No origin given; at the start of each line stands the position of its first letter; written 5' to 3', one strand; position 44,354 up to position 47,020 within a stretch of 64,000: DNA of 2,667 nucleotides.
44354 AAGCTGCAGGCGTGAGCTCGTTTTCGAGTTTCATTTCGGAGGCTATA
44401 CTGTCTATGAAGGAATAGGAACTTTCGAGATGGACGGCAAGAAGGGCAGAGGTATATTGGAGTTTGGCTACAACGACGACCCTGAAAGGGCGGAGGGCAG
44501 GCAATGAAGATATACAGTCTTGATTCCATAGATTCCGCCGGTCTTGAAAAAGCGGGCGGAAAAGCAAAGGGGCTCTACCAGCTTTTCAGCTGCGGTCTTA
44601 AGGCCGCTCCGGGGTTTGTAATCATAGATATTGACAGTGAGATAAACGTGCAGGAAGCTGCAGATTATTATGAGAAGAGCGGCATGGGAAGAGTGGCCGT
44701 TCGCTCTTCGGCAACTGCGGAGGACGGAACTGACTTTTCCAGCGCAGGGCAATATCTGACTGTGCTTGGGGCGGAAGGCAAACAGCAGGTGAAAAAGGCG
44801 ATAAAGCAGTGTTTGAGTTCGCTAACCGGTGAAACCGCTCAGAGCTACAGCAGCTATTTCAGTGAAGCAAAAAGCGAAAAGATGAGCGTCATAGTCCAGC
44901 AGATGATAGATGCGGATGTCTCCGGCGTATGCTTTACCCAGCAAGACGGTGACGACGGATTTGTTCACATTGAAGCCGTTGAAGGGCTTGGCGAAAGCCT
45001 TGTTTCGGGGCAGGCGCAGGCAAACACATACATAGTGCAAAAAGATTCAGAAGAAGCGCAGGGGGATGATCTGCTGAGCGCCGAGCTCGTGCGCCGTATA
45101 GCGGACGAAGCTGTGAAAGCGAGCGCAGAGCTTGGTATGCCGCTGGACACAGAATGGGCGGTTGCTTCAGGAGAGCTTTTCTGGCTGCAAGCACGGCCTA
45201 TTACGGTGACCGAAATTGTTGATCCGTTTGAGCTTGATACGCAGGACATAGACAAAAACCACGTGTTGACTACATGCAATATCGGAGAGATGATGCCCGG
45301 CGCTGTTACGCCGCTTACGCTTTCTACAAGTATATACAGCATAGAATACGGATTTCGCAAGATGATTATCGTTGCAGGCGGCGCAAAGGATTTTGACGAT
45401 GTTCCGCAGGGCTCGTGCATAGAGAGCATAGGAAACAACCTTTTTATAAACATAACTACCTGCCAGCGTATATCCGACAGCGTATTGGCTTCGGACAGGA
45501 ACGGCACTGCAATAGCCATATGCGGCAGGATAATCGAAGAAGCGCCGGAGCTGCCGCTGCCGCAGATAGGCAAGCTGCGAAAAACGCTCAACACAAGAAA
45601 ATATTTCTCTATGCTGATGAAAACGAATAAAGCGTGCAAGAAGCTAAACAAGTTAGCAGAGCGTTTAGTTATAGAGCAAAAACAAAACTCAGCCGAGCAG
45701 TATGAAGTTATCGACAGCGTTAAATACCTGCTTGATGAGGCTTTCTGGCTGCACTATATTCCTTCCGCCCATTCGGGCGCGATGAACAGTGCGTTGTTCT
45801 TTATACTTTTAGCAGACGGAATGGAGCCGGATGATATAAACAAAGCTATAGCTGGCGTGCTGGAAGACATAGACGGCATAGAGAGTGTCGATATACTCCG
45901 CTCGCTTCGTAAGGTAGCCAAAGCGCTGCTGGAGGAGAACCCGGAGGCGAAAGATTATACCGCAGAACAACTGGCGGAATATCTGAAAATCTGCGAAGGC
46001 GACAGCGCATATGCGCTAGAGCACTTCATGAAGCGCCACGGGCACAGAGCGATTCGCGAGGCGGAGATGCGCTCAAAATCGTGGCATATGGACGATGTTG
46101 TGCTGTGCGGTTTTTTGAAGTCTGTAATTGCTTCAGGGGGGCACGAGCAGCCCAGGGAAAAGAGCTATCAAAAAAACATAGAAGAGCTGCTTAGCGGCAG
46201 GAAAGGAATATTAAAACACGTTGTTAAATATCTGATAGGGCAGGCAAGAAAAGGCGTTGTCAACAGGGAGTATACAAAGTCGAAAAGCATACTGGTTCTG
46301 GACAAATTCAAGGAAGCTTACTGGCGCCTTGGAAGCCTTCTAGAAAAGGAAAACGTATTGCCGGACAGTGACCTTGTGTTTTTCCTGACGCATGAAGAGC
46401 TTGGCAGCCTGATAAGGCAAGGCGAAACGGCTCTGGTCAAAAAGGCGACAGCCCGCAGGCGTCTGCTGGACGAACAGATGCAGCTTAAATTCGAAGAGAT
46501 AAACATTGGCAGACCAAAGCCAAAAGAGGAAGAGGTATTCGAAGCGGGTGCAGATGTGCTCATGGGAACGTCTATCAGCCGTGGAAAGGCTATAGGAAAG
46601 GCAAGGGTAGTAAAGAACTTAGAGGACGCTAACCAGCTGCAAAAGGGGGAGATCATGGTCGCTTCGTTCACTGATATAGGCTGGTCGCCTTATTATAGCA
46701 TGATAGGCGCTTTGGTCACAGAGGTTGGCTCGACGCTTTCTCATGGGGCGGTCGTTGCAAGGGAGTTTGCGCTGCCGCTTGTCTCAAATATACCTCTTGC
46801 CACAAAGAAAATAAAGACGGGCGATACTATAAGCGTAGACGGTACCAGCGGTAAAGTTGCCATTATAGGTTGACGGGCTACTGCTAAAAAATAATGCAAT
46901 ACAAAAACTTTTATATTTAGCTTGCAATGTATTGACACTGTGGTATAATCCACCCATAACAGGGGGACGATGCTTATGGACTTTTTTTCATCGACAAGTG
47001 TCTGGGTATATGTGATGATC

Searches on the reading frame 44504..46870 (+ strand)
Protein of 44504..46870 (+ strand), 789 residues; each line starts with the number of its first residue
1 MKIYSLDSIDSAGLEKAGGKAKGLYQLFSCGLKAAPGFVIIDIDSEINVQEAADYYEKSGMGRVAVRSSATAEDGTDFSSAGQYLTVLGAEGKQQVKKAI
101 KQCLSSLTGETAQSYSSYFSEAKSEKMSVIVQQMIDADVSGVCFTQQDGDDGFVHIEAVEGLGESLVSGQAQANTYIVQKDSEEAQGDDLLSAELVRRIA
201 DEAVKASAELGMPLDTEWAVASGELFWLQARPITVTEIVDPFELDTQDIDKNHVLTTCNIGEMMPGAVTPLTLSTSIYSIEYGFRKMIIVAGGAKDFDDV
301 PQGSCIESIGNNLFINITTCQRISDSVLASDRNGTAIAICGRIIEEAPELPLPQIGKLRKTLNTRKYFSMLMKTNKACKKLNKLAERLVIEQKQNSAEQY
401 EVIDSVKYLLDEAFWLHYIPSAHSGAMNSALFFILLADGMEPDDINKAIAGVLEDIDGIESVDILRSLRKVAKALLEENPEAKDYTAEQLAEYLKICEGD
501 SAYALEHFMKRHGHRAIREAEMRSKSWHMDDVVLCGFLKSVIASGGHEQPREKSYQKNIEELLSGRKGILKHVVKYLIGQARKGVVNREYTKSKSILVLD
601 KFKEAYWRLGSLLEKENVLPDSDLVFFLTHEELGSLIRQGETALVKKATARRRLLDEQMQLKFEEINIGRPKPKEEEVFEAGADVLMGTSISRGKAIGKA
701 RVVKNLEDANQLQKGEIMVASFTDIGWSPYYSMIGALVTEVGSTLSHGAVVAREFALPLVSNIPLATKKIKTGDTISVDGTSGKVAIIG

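Call 10: search_protein_families(library=pfam, proteins=[window:44504-46870:+], max_evalue=0.001)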
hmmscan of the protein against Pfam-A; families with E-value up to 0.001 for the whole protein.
window:44504-46870:+ (789 aa): 2 families
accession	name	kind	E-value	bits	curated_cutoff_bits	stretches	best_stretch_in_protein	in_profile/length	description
PF01326.24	PPDK_N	-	3.2e-39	135.5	27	2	53-185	89-229/328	Pyruvate phosphate dikinase, AMP/ATP-binding domain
PF00391.29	PEP-utilizers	-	2.8e-18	65.7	23.1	1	713-783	2-72/72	PEP-utilising enzyme, mobile domain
